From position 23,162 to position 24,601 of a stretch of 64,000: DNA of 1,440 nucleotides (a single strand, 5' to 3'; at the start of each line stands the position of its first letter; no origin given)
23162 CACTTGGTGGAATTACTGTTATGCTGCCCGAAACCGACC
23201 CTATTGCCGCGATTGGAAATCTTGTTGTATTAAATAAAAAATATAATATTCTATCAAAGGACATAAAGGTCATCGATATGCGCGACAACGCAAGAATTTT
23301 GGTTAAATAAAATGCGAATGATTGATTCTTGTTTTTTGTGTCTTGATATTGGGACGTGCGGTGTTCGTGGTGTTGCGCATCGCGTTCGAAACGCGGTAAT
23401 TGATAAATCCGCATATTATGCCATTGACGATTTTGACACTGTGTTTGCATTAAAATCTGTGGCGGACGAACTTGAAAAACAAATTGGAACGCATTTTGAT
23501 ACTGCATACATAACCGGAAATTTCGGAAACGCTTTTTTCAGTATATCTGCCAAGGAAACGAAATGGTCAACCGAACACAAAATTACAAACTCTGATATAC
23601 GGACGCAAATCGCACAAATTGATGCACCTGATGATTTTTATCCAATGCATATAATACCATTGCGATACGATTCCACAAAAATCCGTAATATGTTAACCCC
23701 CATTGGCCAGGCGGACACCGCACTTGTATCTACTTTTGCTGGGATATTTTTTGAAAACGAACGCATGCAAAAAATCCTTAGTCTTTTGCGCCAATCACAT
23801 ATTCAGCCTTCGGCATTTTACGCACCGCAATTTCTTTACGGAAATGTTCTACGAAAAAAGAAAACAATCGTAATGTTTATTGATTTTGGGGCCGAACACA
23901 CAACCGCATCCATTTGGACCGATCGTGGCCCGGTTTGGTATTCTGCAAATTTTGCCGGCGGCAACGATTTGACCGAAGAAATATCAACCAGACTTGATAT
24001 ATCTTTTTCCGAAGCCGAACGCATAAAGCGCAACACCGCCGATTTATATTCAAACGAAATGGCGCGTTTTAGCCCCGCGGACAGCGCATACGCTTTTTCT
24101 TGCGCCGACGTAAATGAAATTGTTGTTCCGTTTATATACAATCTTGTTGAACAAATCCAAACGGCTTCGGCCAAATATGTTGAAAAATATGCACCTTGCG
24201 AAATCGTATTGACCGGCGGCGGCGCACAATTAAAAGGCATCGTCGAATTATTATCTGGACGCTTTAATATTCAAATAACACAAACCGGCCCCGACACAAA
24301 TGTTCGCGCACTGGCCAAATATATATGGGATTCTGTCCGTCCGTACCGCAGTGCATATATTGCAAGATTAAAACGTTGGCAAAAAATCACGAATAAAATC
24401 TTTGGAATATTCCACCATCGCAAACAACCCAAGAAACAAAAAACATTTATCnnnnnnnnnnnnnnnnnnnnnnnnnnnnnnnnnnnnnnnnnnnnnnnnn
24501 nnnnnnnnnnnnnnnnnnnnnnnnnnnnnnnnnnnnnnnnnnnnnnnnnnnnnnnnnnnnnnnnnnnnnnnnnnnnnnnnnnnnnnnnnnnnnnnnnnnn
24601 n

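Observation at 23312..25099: FtsA read in frame into ribulose-phosphate 3-epimerase, with no ftsZ following ftsQ-ftsA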

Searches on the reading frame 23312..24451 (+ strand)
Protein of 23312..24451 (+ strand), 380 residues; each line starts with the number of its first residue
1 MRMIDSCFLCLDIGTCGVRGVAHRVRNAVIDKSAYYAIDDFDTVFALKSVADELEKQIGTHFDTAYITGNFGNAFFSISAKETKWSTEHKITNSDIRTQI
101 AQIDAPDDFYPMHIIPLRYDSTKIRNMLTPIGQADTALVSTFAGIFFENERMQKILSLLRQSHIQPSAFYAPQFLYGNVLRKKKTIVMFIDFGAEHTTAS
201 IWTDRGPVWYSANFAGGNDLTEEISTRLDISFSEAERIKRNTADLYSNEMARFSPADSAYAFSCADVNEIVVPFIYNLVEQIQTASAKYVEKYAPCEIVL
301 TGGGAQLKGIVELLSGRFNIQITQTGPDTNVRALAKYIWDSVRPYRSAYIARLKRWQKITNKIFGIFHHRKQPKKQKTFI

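Call 18: search_protein_representatives(protein=window:23312-24451:+)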
Query: 380 residues. Proteins with E-value up to 0.001 (for the whole library): 800; up to 1e-10: 41; up to 1e-30: 18. The best 150 are listed.
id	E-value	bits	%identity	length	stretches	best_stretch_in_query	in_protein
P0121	6.8e-114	397.5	48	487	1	1-375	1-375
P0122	3.4e-92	326.1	43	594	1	1-377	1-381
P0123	1.5e-89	317.4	47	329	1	1-319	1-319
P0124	2.0e-84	300.5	38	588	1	2-376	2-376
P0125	3.4e-79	283.3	38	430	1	1-380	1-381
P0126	2.0e-75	270.9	38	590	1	2-361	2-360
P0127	2.4e-69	250.9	58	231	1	1-198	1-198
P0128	1.8e-63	231.6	34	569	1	22-377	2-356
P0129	4.9e-61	223.6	34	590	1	4-372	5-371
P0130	1.4e-60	222.1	36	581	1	1-372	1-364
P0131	3.1e-60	220.9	36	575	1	1-339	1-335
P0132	6.3e-59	216.6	35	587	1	1-374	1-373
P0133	5.6e-52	193.8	30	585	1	1-368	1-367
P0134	2.0e-41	159.1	28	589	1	3-376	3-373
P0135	2.4e-38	148.9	30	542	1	45-366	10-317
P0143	1.8e-23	100.0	26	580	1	1-340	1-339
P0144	9.6e-22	94.3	27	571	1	40-323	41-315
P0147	1.8e-18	83.5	25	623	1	6-374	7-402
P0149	8.9e-18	81.3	27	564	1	46-355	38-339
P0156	1.8e-11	60.5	29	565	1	7-207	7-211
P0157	1.9e-11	60.4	26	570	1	7-286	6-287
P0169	5.5e-10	55.6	25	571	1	6-258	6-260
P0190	1.3e-08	51.1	27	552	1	6-267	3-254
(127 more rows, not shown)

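Call 21: find_encoding_contigs(protein=P0156, flank=10000, max_places=3)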
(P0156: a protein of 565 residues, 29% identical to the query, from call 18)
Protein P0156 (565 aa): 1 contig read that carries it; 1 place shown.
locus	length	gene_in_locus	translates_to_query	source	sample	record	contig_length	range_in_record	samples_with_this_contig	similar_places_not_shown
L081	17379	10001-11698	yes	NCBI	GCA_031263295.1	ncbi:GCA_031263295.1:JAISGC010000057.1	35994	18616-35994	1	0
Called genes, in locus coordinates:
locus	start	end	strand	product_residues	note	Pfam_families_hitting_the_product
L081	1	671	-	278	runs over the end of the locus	PF04085:MreC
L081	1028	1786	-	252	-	-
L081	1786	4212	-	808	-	PF27097:VirB4_TrbE_N (faint), PF03135:CagE_TrbE_VirB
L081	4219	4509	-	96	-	-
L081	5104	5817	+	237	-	PF04028:DUF374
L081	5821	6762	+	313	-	PF02606:LpxK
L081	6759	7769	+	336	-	PF03331:LpxC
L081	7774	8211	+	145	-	-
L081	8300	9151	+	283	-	-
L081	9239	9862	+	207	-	-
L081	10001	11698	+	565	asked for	PF00834:Ribul_P_3_epim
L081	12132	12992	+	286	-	-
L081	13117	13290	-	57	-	-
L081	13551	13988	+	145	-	-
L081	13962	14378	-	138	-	PF02367:TsaE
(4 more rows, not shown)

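Call 26: find_encoding_contigs(protein=P0147, flank=10000, max_places=2)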
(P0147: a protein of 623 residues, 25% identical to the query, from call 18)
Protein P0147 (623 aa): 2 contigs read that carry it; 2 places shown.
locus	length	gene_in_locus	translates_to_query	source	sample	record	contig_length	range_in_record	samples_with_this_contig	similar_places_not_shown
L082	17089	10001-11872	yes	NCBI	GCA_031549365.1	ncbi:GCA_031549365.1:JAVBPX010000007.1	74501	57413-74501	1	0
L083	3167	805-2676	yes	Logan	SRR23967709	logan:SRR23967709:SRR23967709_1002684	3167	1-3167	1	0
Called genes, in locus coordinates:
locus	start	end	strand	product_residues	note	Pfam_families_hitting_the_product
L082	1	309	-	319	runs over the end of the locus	PF00437:T2SSE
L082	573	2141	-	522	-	PF00501:AMP-binding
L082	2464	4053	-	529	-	PF00501:AMP-binding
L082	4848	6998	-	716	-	PF02534:T4SS-DNA_transf, PF10412:TrwB_AAD_bind, PF12696:TraG-D_C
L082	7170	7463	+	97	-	-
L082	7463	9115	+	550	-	PF03717:PBP_dimer, PF00905:Transpeptidase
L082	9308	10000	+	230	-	PF03799:FtsQ_DivIB_C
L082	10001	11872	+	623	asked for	PF02491:SHS2_FTSA, PF06723:MreB_Mbl, PF11104:PilM_2 (weak), PF14450:FtsA, PF00834:Ribul_P_3_epim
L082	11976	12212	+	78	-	PF00830:Ribosomal_L28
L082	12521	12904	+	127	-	-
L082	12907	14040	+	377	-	PF13477:Glyco_trans_4_2, PF13439:Glyco_transf_4, PF13579:Glyco_trans_4_4, PF20706:GT4-conflict (weak), PF00534:Glycos_transf_1, PF13692:Glyco_trans_1_4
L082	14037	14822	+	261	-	PF20260:PUA_4, PF04452:Methyltrans_RNA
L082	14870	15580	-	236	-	PF03099:BPL_LplA_LipB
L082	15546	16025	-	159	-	-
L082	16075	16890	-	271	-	PF17827:PrmC_N (faint), PF05175:MTS, PF13489:Methyltransf_23 (weak), PF01170:UPF0020 (faint), PF08242:Methyltransf_12 (weak), PF13649:Methyltransf_25 (weak), PF13847:Methyltransf_31, PF07669:Eco57I (faint)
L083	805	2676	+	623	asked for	PF02491:SHS2_FTSA, PF06723:MreB_Mbl, PF11104:PilM_2 (weak), PF14450:FtsA, PF00834:Ribul_P_3_epim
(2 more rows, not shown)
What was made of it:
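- Locus L082 reads ftsI-ftsQ-ftsA::rpe (call 26).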

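Call 27: find_encoding_contigs(protein=P0144, flank=10000, max_places=2)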
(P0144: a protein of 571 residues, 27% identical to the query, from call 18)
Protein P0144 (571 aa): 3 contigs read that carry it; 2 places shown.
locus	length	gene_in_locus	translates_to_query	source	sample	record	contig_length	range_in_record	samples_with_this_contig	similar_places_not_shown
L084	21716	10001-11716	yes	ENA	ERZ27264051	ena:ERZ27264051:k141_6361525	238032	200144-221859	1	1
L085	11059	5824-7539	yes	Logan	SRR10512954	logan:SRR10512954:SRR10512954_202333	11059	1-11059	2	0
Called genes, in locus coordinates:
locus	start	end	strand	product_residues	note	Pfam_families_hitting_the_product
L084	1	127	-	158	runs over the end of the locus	-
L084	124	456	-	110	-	PF00825:Ribonuclease_P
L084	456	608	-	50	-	PF00468:Ribosomal_L34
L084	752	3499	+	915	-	PF00521:DNA_topoisoIV, PF03989:DNA_gyraseA_C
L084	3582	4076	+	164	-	PF05656:DUF805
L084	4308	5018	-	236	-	PF00005:ABC_tran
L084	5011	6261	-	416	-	PF12704:MacB_PCD, PF02687:FtsX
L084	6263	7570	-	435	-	-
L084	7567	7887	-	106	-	-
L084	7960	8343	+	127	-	-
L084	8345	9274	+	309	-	PF00534:Glycos_transf_1 (weak)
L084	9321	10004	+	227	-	PF08478:POTRA_1 (weak), PF03799:FtsQ_DivIB_C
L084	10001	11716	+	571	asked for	PF02491:SHS2_FTSA (weak), PF11104:PilM_2 (weak), PF14450:FtsA, PF00834:Ribul_P_3_epim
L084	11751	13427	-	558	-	PF03485:Arg_tRNA_synt_N, PF00750:tRNA-synt_1d, PF05746:DALR_1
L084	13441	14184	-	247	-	PF01411:tRNA-synt_2c (weak), PF07973:tRNA_SAD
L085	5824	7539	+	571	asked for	PF02491:SHS2_FTSA (weak), PF11104:PilM_2 (weak), PF14450:FtsA, PF00834:Ribul_P_3_epim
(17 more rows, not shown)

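Call 28: find_encoding_contigs(protein=P0157, flank=10000, max_places=2)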
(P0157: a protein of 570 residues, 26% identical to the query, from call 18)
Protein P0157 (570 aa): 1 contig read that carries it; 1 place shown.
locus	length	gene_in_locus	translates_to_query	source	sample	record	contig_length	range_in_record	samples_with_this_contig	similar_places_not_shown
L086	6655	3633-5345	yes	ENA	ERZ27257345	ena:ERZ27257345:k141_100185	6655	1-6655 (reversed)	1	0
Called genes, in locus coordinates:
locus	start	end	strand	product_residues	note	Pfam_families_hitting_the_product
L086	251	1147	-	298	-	-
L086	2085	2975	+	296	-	-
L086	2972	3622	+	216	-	PF03799:FtsQ_DivIB_C (weak)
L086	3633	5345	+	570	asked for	PF00834:Ribul_P_3_epim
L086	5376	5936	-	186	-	-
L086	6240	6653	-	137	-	?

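Call 33: find_homologous_proteins(query=A2, max_evalue=1e-10)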
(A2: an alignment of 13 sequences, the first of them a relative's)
Query A2 (13 sequences) (623 aa, profile of the alignment): 158 proteins with E <= 1e-10 among 8000 candidates; the best 120 are listed.
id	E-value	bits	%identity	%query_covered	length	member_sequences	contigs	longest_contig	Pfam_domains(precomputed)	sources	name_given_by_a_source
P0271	2.1e-219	748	34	100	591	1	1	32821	PF14450.13,PF00834.26,PF11104.15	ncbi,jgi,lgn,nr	ncbi:MAG: ribulose-phosphate 3-epimerase [Rickettsiales bacterium]|jgi:ribulose-phosphate 3-epimeras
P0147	1.1e-218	746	100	100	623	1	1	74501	PF02491.26,PF06723.20,PF14450.13,PF00834.26,PF11104.15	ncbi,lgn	-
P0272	2.5e-218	745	34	100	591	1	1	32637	PF14450.13,PF00834.26,PF11104.15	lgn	-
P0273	6.8e-217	740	34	100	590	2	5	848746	PF14450.13,PF00834.26,PF11104.15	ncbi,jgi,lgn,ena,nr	ncbi:MAG TPA: ribulose-phosphate 3-epimerase [Alphaproteobacteria bacterium]|nr:ribulose-phosphate 3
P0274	7.9e-216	736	34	99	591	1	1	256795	PF14450.13,PF00834.26,PF11104.15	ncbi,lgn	-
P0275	1.5e-215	736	33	99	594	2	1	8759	PF14450.13,PF00834.26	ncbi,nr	ncbi:MAG: ribulose-phosphate 3-epimerase [Rickettsiales bacterium]|nr:ribulose-phosphate 3-epimerase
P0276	5.1e-212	724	37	98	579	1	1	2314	PF14450.13,PF00834.26,PF11104.15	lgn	-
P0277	5.9e-212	724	37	99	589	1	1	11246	PF14450.13,PF00834.26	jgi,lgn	jgi:ribulose-phosphate 3-epimerase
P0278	3.2e-211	721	34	99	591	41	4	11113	PF14450.13,PF00834.26,PF11104.15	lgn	-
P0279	8.0e-211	720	36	99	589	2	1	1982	PF14450.13,PF00834.26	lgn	-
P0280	1.5e-210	719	33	99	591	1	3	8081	PF14450.13,PF00834.26,PF11104.15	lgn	-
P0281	1.6e-210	719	34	99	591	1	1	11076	PF14450.13,PF00834.26,PF11104.15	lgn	-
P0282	4.8e-209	714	35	100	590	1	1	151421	PF14450.13,PF00834.26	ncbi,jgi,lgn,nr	ncbi:MAG: ribulose-phosphate 3-epimerase [Rickettsiales bacterium]|jgi:ribulose-phosphate 3-epimeras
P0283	3.7e-208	711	32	99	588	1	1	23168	PF14450.13,PF00834.26,PF11104.15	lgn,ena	-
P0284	1.9e-206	706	33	100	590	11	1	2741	PF14450.13,PF00834.26,PF11104.15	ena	-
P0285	2.6e-204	698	35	100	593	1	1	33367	PF02491.26,PF14450.13,PF00834.26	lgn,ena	-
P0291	1.0e-40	158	38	29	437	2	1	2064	PF04265.20,PF04263.22,PF00834.26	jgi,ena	-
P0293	9.2e-36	142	29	33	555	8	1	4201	PF01261.31,PF00834.26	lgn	-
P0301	4.8e-27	113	32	31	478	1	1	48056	PF03793.25,PF00834.26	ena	-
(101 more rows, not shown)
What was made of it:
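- Closest known: Other natural Rpe fusions seen in this search. Same: Examples are P0291 (thiamine pyrophosphokinase domains + Rpe), P0301 (PASTA + Rpe) and P0293 (PF01261 + Rpe) (call 33).
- Closest known: Other natural Rpe fusions seen in this search. Different: In the listing of call 33 they are isolated clusters.
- A profile built from distant fused members retrieves canonical FtsA proteins carrying SHS2_FTSA, at E 1e-32 to 1e-15 (call 33).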

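Call 39: search_solved_structures(query=window:23312-24451:+, max_evalue=1, show_alignments=1)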
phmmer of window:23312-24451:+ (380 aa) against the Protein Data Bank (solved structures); distinct sequences matched with E-value up to 1: 10.
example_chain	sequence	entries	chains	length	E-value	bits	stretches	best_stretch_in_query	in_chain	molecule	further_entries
7q6f_A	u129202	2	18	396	3.9e-07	33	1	81-350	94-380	Cell division protein FtsA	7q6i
2ych_A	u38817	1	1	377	8.4e-05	25.4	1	176-327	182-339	COMPETENCE PROTEIN PILM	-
3wt0_A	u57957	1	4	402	0.00018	24.3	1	38-321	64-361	Cell division protein FtsA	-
7q6g_A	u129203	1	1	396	0.00027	23.7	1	88-339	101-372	Cell division protein FtsA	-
3wqt_A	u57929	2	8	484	0.00031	23.5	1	71-321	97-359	Cell division protein FtsA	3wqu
7q6d_A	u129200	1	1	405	0.0016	21.1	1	87-350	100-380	Cell division protein FtsA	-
3jc8_Ma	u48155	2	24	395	0.0084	18.8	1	180-240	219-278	Type IV pilus biogenesis protein PilM | PilM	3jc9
5eox_A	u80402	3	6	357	0.023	17.3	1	186-252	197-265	Type 4 fimbrial biogenesis protein PilM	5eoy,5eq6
5eou_A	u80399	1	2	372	0.025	17.2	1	186-252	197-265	Type 4 fimbrial biogenesis protein PilM,Type 4 fimbrial biogenesis protein PilN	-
1e4f_T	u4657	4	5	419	0.087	15.4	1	47-320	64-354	CELL DIVISION PROTEIN FTSA | CELL DIVISION PROTEIN FTSA, PUTATIVE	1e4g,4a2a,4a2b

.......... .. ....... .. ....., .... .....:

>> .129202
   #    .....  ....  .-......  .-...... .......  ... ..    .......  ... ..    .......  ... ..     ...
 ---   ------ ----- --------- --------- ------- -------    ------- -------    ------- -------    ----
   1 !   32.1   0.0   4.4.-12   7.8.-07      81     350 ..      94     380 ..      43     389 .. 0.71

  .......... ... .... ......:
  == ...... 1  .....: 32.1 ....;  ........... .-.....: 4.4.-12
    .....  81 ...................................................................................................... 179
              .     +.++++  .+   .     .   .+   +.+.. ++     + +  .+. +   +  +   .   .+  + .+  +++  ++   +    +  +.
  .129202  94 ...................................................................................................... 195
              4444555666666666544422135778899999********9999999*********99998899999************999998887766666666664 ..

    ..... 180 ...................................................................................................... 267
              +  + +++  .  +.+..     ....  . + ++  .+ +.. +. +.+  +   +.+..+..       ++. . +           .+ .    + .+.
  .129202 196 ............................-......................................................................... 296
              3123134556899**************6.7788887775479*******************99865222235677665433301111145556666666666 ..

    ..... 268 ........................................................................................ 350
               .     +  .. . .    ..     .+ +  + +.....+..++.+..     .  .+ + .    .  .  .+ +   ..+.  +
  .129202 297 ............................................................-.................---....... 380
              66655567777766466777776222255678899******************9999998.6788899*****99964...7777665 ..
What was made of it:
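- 23312..24346 (+): FtsA core (aa 1-345): an actin-like ATPase fold including the 1C (SHS2) subdomain. Nucleotide-binding motifs: D12-x-G14, D191-x-G193 and G302-G303-G304. PDB sequence search: best hit FtsA 7q6f, E 3.9e-7 (call 39).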

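Call 52: find_encoding_contigs(protein=P0273, flank=10000, max_places=2)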
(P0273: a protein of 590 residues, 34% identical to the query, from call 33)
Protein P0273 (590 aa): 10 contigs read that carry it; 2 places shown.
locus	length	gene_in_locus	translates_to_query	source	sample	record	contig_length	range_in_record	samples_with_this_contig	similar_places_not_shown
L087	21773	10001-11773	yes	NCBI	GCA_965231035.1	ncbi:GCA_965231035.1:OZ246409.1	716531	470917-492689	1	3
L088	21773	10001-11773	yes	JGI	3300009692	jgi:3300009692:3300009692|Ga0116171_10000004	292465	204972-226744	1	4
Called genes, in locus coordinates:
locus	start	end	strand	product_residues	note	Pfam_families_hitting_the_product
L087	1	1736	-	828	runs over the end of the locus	PF12705:PDDEXK_1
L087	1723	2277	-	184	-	PF03193:RsgA_GTPase (weak), PF00350:Dynamin_N (faint), PF01926:MMR_HSR1, PF02421:FeoB_N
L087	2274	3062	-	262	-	PF00590:TP_methylase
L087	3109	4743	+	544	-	PF04348:LppC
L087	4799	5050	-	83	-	-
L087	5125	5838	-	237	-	PF00005:ABC_tran, PF02463:SMC_N (faint), PF13304:AAA_21 (faint)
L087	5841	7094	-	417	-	PF12704:MacB_PCD, PF02687:FtsX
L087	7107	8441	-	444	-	-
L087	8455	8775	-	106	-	-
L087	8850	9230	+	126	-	-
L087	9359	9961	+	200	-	PF03799:FtsQ_DivIB_C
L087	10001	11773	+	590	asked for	PF11104:PilM_2 (faint), PF14450:FtsA, PF00834:Ribul_P_3_epim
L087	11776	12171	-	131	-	PF02367:TsaE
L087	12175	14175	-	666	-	PF00270:DEAD (faint), PF04851:ResIII, PF17757:UvrB_inter, PF27431:UvrB_3rd, PF00271:Helicase_C, PF12344:UvrB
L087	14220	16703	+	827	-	PF05170:AsmA (faint)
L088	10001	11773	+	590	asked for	PF11104:PilM_2 (faint), PF14450:FtsA, PF00834:Ribul_P_3_epim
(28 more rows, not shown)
